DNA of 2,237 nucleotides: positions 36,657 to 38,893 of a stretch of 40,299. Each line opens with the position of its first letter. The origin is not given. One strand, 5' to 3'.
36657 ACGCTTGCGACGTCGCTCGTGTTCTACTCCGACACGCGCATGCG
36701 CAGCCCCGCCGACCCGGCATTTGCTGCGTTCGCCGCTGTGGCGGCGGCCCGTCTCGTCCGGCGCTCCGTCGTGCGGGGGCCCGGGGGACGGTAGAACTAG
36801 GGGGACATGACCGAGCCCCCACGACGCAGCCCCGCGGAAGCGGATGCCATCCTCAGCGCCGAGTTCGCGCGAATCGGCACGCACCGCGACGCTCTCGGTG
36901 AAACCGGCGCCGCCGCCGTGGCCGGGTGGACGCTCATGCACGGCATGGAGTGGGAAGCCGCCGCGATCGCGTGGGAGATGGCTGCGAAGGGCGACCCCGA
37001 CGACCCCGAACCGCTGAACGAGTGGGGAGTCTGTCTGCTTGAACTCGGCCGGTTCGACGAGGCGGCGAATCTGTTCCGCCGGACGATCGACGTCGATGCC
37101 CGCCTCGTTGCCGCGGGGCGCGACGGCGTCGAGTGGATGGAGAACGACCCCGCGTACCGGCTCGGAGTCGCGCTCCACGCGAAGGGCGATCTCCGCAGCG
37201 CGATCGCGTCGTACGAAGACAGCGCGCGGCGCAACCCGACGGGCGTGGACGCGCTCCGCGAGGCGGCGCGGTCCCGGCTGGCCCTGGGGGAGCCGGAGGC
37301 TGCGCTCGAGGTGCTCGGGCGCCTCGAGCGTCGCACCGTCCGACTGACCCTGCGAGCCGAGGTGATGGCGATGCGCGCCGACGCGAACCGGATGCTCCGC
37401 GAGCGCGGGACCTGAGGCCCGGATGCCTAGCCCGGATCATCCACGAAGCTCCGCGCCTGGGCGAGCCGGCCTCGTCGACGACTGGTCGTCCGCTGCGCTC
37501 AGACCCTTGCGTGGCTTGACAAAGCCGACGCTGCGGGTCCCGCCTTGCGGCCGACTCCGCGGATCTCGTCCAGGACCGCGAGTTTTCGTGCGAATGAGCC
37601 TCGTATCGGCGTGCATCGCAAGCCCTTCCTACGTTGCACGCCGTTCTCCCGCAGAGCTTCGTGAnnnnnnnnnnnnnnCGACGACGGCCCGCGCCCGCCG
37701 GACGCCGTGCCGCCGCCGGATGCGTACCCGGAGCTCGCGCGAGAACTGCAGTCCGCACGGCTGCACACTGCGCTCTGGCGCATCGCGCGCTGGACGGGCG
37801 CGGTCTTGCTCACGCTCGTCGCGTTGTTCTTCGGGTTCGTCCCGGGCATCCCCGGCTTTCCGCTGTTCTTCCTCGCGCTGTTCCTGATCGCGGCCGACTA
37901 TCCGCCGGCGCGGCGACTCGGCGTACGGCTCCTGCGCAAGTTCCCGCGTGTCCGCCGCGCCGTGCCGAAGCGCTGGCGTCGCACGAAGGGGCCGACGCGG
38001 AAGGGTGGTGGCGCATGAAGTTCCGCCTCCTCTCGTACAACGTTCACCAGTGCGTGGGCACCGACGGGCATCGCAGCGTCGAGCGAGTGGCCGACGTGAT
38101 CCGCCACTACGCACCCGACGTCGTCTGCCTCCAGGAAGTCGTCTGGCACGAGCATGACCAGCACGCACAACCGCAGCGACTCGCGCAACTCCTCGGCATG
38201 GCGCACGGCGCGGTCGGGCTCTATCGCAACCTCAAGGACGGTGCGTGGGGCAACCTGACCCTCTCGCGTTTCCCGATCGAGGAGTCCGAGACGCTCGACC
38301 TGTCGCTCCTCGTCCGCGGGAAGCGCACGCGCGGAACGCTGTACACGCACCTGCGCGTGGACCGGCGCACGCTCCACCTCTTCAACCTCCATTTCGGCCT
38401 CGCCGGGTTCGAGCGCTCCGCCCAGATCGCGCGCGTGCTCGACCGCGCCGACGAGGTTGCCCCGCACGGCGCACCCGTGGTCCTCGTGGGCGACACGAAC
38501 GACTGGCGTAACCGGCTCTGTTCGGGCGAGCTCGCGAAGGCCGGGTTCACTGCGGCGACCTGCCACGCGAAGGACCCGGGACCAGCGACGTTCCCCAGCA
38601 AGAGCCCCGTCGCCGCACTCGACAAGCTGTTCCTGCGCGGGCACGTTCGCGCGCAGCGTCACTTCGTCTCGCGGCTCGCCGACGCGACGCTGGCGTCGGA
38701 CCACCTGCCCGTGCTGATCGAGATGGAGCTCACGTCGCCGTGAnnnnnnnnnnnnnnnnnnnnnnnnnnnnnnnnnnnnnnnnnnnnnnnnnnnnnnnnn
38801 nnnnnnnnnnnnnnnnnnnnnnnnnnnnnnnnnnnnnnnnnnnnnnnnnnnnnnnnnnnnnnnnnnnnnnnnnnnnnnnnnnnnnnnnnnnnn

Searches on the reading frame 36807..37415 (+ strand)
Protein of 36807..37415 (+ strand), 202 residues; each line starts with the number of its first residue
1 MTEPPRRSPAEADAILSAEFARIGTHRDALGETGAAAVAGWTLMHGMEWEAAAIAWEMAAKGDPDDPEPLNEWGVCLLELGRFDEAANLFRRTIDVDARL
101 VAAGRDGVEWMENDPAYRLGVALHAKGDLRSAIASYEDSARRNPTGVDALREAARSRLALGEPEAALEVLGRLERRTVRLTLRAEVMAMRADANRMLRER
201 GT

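Call 21: search_protein_families(library=pfam, proteins=[window:36807-37415:+], max_evalue=0.01)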
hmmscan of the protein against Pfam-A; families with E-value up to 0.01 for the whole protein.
window:36807-37415:+ (202 aa): 15 families
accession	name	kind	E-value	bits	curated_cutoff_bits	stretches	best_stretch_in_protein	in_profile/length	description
PF07719.23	TPR_2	-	3.8e-12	45.8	27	1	68-95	2-29/34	Tetratricopeptide repeat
PF14559.12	TPR_19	-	2.6e-10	40.9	25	2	123-175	1-53/68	Tetratricopeptide repeat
PF00515.34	TPR_1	-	6.1e-09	35.8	27.8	0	70-97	4-31/34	Tetratricopeptide repeat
PF13432.12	TPR_16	-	6.8e-09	36.5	32.7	2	117-171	1-55/65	Tetratricopeptide repeat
PF13174.12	TPR_6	-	3.3e-08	34.1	26.3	0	73-95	6-28/33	Tetratricopeptide repeat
PF13431.12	TPR_17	-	3.7e-07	30.3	24.4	0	57-86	3-32/34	Tetratricopeptide repeat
PF13176.12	TPR_7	-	4.5e-07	29.9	27.9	0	118-146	4-34/36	Tetratricopeptide repeat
PF13424.12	TPR_12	-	5.3e-07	30.2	30.1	1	70-141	6-73/77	Tetratricopeptide repeat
PF13428.12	TPR_14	-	1.1e-06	29.1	23.5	0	117-155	5-43/44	Tetratricopeptide repeat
PF13181.12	TPR_8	-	5.4e-06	26.6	25.7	0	117-144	5-32/34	Tetratricopeptide repeat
PF13414.12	TPR_11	-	1.9e-05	24.7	26.8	0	122-150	3-31/42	TPR repeat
PF13371.12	TPR_9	-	4.6e-05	23.8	35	1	48-98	10-60/73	Tetratricopeptide repeat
PF12895.13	ANAPC3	-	5.8e-05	23.7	27.2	0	114-172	24-81/82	Anaphase-promoting complex, cyclosome, subunit 3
PF17874.7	TPR_MalT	-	0.0042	16.8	45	1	80-187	174-280/336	MalT-like TPR region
PF13374.12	TPR_10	-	0.0093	16.4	27.5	0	77-96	12-31/42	Tetratricopeptide repeat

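Call 22: search_protein_families(library=ncbifam, proteins=[window:36807-37415:+], max_evalue=0.01)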
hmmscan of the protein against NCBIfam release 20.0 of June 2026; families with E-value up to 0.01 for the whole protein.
window:36807-37415:+ (202 aa): 7 families
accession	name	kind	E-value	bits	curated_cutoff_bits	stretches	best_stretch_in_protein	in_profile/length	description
TIGR02552.1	LcrH_SycD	equivalog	1.2e-11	44.5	104.8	2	42-97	61-116/136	SycD/LcrH family type III secretion system chaperone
NF040959.1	MamA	equivalog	2.5e-08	33.6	200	1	112-170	70-128/204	magnetosome protein MamA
TIGR02521.1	type_IV_pilW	equivalog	2.3e-05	24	154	1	36-183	68-209/234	type IV pilus biogenesis/stability protein PilW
TIGR02917.1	PEP_TPR_lipo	equivalog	5.3e-05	21.3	312.2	0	117-193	60-134/899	XrtA/PEP-CTERM system TPR-repeat protein PrsT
NF011886.0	PRK15359.1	equivalog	9.6e-05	22.2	146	1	37-96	63-121/144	type III secretion system chaperone protein SscB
TIGR04510.1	mod_pep_cyc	subfamily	0.0008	18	400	0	116-186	401-471/814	putative peptide modification system cyclase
NF052415.1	T3SS_chap_SctY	equivalog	0.0024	18.3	70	0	144-197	37-90/106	type III secretion apparatus assembly chaperone SctY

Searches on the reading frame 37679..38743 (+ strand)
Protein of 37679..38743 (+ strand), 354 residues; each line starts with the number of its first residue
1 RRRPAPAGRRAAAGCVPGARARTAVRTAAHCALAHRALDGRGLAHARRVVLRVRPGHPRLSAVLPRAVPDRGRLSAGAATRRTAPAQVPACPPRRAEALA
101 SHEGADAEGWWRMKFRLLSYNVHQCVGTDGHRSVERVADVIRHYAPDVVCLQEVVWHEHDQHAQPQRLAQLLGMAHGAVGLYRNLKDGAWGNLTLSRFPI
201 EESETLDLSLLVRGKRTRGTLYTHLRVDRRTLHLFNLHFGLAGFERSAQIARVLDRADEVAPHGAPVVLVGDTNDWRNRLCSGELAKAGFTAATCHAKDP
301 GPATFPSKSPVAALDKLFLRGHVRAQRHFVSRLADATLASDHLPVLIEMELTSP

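Call 21: search_protein_families(library=pfam, proteins=[window:37679-38743:+], max_evalue=0.01)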
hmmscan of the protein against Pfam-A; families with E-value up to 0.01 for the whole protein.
window:37679-38743:+ (354 aa): 2 families
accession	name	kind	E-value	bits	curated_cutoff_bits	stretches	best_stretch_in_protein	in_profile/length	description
PF03372.29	Exo_endo_phos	-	2.8e-18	66.9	24.5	1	118-342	1-225/225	Endonuclease/Exonuclease/phosphatase family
PF23226.1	Exo_endo_phos_PGAP2IP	-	0.00025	20.8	27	1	120-204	9-92/239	PGAP2IP, C-terminal nuclease-like domain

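Call 22: search_protein_families(library=ncbifam, proteins=[window:37679-38743:+], max_evalue=0.01)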
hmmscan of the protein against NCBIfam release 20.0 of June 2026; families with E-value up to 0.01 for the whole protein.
window:37679-38743:+ (354 aa): 3 families
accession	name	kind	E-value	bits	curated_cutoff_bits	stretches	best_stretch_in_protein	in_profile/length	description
NF003842.0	PRK05421.1-4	equivalog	3e-11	43.2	144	1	112-351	29-257/259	endonuclease/exonuclease/phosphatase family protein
NF003840.0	PRK05421.1-2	equivalog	9.1e-06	25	163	1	232-352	173-281/282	endonuclease/exonuclease/phosphatase family protein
TIGR00633.1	xth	equivalog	6.3e-05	22.6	99.05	1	116-274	2-151/255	exodeoxyribonuclease III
